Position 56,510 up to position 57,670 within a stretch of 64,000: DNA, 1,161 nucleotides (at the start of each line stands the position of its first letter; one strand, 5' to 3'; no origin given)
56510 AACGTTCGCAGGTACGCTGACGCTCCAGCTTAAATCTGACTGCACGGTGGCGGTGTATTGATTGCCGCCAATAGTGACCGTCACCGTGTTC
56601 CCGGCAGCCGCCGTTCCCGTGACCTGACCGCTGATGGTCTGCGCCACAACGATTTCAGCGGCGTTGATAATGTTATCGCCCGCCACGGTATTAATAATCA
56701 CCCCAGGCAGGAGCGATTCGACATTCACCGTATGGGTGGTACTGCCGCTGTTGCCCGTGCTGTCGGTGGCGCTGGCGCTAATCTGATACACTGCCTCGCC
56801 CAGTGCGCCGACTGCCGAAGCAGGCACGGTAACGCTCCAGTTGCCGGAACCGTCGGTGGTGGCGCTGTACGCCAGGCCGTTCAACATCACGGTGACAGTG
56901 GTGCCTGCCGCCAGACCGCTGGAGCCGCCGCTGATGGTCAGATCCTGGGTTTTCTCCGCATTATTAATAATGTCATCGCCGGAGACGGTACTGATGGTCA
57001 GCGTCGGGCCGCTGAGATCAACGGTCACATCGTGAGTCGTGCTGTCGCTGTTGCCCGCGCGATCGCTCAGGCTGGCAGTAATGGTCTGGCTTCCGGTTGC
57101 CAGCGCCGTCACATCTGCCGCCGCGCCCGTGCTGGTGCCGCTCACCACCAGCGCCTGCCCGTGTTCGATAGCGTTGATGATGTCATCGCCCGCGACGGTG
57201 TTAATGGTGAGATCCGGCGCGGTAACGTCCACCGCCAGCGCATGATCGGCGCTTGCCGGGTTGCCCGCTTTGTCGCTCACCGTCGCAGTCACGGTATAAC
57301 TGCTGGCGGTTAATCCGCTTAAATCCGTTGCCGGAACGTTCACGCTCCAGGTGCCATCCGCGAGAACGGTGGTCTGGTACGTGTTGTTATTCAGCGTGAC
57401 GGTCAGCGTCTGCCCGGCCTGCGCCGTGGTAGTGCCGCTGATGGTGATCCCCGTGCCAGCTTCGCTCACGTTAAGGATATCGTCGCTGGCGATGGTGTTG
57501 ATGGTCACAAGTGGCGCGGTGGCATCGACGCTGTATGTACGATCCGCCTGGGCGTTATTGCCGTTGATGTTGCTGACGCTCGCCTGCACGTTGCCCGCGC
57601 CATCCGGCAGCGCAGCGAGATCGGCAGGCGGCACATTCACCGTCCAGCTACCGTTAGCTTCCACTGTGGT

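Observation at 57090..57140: In-frame deletion of about 90 bp truncating one Ig-like unit in the fourth cassette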

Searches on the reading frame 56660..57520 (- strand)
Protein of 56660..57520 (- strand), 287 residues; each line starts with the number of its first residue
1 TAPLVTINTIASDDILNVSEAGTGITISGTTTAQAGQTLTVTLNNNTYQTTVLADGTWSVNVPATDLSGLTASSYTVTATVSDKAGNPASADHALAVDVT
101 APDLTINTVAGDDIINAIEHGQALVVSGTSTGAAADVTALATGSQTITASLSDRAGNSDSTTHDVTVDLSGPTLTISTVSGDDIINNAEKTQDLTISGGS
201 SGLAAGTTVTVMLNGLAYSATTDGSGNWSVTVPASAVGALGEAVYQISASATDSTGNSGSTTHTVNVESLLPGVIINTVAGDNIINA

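Call 34: predict_structure(alignment_id=A1)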
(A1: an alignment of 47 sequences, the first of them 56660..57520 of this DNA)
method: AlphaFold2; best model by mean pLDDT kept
length: 287 residues; sequences in the alignment: 47
mean_pLDDT: 91.2   pTM: 0.62
mean pLDDT of the five models: 91.2, 91.1, 90.1, 88.9, 87.9
residues with pLDDT >= 90: 210; 70-90: 68; 50-70: 5; < 50: 4
segments of 3 or more residues with pLDDT < 50: 131-134
pLDDT, mean of each block of 10 residues (from residue 1): 95 93 95 97 97 98 95 96 95 94 83 90 75 61 88 86 91 95 93 97 96 97 97 96 97 95 93 77 79
secondary structure, 60 per line:
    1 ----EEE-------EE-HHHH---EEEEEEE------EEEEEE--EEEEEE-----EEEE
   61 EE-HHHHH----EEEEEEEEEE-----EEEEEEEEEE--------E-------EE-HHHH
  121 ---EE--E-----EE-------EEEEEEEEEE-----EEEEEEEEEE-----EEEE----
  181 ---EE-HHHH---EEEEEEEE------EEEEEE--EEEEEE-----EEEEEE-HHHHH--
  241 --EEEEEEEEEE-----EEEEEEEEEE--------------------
elements in order: E5-7 H18-21 E25-31 E38-43 E46-51 E57-62 H64-68 E73-82 E88-97 H117-120 E143-152 E158-167 E173-176 H187-190 E194-201 E208-213 E216-221 E227-232 H234-238 E243-252 E258-267

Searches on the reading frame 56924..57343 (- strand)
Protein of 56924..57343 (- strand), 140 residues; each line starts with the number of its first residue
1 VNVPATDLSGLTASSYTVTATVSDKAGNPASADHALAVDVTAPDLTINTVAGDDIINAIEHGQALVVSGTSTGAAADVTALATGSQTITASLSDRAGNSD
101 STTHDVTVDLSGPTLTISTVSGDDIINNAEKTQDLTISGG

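Call 47: find_homologous_proteins(query=window:56924-57343:-, max_evalue=1e-20)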
Query seq(140 aa) (140 aa): 57 proteins with E <= 1e-20 among 235 candidates.
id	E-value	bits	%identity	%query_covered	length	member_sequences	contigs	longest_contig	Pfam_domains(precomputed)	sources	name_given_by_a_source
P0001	8.7e-72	257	81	99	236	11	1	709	PF13750.13,PF19077.7,PF17936.8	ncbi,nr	ncbi:TPA: Ig-like domain-containing protein, partial [Escherichia coli]|nr:Ig-like domain-containing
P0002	4.0e-61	223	78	93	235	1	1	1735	PF13750.13,PF19077.7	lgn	-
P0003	4.6e-49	184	76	79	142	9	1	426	PF19077.7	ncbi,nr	ncbi:TPA: Ig-like domain-containing protein, partial [Escherichia coli]|nr:Ig-like domain-containing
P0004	3.3e-41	158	43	98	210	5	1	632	PF13750.13,PF19077.7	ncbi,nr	ncbi:TPA: Ig-like domain-containing protein, partial [Enterobacter cloacae]|nr:Ig-like domain-contai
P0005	2.6e-39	152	54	99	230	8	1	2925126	PF13750.13,PF19077.7,PF17936.8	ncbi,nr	ncbi:hypothetical protein ECZU29_01540 [Escherichia coli]|nr:hypothetical protein ECZU29_01540 [Esch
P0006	3.8e-39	152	99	54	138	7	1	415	PF19077.7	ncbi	ncbi:Ig-like domain-containing protein, partial [Escherichia coli]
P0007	1.9e-38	150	96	54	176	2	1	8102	PF19077.7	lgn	-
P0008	7.3e-38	148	41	98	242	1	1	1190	PF19077.7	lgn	-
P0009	1.8e-36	143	72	54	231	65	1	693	PF19077.7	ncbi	ncbi:TPA: Ig-like domain-containing protein, partial [Escherichia coli]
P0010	2.6e-36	143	82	70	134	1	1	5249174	PF19077.7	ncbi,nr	ncbi:adhesin for cattle intestine colonization [Escherichia coli]|nr:adhesin for cattle intestine co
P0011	2.9e-36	143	99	54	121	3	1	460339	-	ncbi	-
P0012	6.4e-35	138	96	54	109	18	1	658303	-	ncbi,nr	ncbi:hypothetical protein O5707_07235 [Escherichia coli]|nr:hypothetical protein [Escherichia coli]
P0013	7.2e-35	138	44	94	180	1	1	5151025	PF13750.13,PF19077.7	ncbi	-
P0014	9.2e-35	138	100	54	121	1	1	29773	PF19077.7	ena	-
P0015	2.8e-34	136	97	51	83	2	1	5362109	-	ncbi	-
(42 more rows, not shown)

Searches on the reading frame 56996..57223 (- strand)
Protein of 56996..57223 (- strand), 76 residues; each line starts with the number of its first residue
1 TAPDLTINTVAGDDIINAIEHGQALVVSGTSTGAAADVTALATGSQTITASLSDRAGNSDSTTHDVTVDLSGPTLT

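Call 52: search_protein_families(proteins=[window:56996-57223:-], library=ncbifam, max_evalue=10)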
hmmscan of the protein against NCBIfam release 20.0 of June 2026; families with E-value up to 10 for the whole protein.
seq(76 aa): 3 families
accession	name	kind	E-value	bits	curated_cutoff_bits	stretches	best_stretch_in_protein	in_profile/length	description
NF033510.3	Ca_tandemer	repeat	7.1e-13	48.7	50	2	1-37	9-45/96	Ca2+-stabilized repeat-containing adhesin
NF012196.1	Ig_like_ice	domain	3.1e-06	27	50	1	4-69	28-94/108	Ig-like domain-containing protein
TIGR01437.1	selA_rel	subfamily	0.15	11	385.3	1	9-49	48-88/363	DgaE family pyridoxal phosphate-dependent ammonia lyase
